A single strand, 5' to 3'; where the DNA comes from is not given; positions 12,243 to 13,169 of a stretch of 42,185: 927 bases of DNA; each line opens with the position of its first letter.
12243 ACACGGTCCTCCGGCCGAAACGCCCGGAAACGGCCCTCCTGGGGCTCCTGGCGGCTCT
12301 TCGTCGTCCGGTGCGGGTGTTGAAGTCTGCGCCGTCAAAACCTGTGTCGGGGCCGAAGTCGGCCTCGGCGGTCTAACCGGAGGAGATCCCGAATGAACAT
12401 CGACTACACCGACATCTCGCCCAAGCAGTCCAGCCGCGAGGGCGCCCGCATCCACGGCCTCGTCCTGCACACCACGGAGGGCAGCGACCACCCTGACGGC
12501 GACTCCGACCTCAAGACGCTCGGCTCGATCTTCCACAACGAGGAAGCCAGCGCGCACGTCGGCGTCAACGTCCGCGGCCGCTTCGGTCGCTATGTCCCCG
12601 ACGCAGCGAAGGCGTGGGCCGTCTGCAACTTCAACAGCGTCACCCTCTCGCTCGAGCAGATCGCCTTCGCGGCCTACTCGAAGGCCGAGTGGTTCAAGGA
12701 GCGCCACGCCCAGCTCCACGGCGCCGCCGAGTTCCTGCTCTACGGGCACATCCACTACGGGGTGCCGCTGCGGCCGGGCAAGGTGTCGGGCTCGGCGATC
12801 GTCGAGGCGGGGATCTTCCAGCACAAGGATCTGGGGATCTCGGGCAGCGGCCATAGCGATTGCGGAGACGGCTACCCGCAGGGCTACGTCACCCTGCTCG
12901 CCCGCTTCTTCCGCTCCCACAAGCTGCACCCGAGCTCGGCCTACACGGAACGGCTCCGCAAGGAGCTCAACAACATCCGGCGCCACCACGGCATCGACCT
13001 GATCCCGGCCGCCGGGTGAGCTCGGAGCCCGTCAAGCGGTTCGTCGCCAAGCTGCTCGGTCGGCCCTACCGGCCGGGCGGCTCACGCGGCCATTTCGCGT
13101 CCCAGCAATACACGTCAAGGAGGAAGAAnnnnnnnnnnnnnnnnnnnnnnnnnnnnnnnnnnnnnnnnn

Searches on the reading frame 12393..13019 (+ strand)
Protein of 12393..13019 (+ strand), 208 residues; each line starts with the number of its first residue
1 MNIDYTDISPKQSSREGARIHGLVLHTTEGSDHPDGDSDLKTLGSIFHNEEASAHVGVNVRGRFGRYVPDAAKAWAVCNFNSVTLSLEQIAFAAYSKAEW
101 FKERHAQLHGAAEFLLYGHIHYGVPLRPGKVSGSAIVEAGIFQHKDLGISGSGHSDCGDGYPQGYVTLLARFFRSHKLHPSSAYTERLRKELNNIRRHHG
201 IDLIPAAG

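Call 14: search_protein_families(library=pfam, proteins=[window:12393-13019:+], max_evalue=0.001)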
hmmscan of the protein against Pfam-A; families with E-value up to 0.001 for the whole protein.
window:12393-13019:+ (208 aa): 1 family
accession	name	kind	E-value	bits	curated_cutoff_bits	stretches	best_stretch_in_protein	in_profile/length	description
PF01510.30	Amidase_2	-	3.9e-07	30.9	26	1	17-146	2-121/131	N-acetylmuramoyl-L-alanine amidase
